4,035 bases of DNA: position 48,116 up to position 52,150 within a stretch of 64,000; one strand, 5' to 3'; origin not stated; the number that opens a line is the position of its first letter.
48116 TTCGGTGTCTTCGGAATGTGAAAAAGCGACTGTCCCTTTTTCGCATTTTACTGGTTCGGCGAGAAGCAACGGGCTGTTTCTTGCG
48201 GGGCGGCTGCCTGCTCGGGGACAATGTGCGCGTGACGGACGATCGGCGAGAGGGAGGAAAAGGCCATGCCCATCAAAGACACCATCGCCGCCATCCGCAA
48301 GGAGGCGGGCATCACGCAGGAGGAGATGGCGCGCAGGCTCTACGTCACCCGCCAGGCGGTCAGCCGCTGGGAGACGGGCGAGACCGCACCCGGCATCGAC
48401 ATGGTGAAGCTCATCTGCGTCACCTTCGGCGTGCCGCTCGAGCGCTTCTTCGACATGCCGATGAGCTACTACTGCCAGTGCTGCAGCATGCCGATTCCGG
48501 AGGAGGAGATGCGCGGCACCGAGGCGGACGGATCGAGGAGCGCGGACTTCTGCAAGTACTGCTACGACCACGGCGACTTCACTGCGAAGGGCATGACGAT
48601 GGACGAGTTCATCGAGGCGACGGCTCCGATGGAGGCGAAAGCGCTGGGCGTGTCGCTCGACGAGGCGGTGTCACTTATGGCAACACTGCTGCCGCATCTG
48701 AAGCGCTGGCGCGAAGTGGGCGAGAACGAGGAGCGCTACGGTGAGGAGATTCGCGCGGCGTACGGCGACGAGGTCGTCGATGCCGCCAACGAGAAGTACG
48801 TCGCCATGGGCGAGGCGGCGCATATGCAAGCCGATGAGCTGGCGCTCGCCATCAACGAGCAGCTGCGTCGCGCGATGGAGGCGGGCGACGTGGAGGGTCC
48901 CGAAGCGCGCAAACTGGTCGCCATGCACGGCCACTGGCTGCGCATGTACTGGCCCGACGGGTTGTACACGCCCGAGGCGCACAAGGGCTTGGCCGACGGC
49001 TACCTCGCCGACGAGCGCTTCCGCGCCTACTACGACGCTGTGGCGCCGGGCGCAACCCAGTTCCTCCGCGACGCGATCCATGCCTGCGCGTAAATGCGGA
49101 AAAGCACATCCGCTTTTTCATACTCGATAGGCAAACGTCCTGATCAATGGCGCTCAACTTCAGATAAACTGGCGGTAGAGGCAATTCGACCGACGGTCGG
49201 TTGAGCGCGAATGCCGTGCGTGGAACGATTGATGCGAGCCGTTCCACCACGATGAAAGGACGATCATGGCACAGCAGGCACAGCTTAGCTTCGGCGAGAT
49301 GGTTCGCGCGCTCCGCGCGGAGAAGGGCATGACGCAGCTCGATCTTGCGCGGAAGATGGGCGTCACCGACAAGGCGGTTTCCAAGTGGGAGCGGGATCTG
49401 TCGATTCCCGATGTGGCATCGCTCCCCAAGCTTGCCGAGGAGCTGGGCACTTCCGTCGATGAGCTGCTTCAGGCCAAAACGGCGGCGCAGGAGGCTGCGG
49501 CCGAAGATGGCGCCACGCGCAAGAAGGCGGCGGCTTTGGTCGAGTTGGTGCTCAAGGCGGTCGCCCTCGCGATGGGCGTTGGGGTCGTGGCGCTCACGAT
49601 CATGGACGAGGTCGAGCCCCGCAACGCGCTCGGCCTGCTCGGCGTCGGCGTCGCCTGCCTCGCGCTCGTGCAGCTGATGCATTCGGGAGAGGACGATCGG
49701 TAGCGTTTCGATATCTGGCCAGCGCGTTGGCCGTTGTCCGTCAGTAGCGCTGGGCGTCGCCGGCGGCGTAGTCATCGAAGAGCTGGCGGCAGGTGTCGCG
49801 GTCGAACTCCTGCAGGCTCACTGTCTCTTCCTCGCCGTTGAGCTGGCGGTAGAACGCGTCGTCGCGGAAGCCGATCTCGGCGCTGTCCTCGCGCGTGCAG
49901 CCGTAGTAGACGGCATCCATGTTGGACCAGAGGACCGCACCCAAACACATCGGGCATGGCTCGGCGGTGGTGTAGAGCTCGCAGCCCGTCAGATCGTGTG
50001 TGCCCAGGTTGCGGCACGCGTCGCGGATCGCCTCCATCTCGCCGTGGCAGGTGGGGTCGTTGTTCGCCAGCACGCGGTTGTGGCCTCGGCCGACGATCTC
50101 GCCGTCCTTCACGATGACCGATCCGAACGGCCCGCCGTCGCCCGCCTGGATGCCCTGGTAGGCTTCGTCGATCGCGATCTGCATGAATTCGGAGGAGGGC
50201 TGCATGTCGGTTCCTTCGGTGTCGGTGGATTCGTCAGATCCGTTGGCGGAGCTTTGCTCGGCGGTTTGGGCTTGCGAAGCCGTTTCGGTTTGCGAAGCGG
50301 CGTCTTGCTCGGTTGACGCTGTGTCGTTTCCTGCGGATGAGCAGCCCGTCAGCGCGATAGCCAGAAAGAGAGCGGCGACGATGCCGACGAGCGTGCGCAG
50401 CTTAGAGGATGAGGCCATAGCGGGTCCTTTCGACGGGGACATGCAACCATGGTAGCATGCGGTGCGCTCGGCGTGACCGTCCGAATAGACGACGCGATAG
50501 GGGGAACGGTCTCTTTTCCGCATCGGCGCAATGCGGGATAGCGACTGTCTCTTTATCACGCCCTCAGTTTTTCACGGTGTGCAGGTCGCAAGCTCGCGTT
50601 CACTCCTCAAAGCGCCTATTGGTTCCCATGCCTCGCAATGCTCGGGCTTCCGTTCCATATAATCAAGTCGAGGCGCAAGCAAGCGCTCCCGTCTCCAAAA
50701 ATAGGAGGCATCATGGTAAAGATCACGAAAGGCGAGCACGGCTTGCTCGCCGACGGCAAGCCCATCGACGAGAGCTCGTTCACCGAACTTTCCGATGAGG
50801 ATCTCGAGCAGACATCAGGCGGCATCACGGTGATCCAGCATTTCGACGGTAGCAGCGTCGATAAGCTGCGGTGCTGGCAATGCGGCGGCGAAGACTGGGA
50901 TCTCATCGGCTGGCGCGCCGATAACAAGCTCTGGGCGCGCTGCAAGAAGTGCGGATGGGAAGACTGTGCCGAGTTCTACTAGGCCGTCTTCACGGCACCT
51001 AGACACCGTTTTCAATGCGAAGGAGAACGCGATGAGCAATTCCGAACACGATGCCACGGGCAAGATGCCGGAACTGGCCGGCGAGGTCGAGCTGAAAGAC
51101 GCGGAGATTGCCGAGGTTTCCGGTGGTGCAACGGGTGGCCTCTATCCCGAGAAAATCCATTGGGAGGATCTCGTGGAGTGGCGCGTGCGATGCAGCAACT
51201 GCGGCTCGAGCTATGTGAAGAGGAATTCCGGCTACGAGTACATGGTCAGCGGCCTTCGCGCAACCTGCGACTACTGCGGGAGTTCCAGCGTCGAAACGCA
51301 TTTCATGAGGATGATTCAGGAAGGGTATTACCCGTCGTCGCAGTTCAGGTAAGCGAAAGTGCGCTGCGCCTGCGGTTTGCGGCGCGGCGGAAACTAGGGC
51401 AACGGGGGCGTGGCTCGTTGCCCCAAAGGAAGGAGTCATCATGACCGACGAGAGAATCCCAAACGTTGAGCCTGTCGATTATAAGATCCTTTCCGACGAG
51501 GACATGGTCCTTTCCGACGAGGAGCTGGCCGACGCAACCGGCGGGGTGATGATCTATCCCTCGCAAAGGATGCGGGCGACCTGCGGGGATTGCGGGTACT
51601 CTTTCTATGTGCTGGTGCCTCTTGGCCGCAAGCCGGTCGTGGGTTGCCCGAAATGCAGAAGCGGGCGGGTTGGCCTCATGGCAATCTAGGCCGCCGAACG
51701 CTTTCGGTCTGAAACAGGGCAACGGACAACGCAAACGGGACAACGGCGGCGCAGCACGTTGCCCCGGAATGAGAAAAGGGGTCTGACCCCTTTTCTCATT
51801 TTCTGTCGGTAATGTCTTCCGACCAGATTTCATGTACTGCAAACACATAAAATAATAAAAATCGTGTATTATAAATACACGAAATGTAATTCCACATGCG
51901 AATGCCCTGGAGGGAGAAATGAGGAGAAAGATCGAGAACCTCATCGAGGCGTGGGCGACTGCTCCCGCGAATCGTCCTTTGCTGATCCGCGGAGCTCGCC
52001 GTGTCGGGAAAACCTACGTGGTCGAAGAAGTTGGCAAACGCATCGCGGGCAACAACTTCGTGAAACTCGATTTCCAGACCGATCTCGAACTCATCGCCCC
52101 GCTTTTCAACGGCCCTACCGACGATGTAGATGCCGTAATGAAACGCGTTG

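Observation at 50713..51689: Three tandem genes for double-glycine-leader peptides whose cores look like zinc ribbons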

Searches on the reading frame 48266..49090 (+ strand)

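Call 9: search_protein_families(library=pfam, proteins=[window:48266-49090:+], max_evalue=0.001)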
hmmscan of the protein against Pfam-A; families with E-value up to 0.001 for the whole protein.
window:48266-49090:+ (275 aa): 6 families
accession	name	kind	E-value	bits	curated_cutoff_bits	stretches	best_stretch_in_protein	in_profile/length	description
PF07739.18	TipAS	-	3.6e-29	102.1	23.8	1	158-273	1-116/117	TipAS antibiotic-recognition domain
PF12674.12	Zn_ribbon_2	-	2.3e-23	83.1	22.5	1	69-149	1-81/81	Putative zinc ribbon domain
PF01381.28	HTH_3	-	1.7e-17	63.6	23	1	7-60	1-54/55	Helix-turn-helix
PF13560.12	HTH_31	-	1.6e-10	41.6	27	1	7-59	6-59/64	Helix-turn-helix domain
PF12844.13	HTH_19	-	3.6e-07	30.4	30.2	1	7-62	4-59/64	Helix-turn-helix domain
PF13443.12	HTH_26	-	0.00062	20.4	22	0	9-59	4-55/63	Cro/C1-type HTH DNA-binding domain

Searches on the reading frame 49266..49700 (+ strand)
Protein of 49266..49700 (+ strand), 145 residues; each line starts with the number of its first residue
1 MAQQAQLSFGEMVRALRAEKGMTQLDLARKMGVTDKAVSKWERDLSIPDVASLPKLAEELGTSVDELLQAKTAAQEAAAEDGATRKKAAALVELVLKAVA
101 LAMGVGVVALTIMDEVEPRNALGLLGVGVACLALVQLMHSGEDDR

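Call 9: search_protein_families(library=pfam, proteins=[window:49266-49700:+], max_evalue=0.001)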
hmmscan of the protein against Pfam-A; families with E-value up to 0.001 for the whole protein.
window:49266-49700:+ (145 aa): 5 families
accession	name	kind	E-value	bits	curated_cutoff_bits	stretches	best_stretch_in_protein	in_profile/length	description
PF01381.28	HTH_3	-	8.5e-16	58.2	23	1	13-67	1-55/55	Helix-turn-helix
PF12844.13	HTH_19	-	1e-09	38.6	30.2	1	10-70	1-61/64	Helix-turn-helix domain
PF13560.12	HTH_31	-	2.9e-08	34.3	27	1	9-67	2-61/64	Helix-turn-helix domain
PF13443.12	HTH_26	-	3.7e-06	27.5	22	1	14-70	3-60/63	Cro/C1-type HTH DNA-binding domain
PF13384.12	HTH_23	-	0.00068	19.8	24.6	0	15-42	13-38/50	Homeodomain-like domain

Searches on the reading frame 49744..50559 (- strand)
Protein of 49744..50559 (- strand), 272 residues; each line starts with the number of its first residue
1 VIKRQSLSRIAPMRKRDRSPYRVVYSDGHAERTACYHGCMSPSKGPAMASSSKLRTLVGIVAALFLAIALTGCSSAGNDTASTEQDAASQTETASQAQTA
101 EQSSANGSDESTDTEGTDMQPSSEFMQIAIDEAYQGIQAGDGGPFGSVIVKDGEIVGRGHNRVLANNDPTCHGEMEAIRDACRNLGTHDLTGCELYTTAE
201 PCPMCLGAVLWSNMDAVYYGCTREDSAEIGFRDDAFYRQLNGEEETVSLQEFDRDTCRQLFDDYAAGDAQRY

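Call 9: search_protein_families(library=pfam, proteins=[window:49744-50559:-], max_evalue=0.001)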
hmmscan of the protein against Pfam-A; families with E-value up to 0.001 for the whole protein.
window:49744-50559:- (272 aa): 2 families
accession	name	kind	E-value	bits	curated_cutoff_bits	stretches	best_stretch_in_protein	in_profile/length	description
PF00383.29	dCMP_cyt_deam_1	-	1.9e-27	95.6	25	1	121-221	3-102/102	Cytidine and deoxycytidylate deaminase zinc-binding region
PF14437.12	MafB19-deam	-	3.2e-21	76.1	27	1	124-228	5-108/142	MafB19-like deaminase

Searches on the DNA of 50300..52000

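Call 70: search_rna_families(source=window, start=50300, end=52000, threshold=evalue, max_evalue=1)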
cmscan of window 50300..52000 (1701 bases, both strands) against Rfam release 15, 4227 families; matches with E-value up to 1: 4.
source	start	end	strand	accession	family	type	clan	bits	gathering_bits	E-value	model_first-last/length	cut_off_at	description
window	51764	51862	-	RF02029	sraA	Gene; sRNA;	-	29.8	56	0.041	1-95/95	no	sraA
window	51760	51809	+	RF04288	mir-9201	Gene; miRNA;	CL00147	24.2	95.5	0.039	1-81/81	no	mir-9201 microRNA precursor family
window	51852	51970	+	RF00516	ylbH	Cis-reg; leader;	-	22.7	50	0.037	1-122/122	no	ylbH leader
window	51770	51861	+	RF02603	BASRCII26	Gene; sRNA;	-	14.8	218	0.85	1-190/190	no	Brucella sRNA CII26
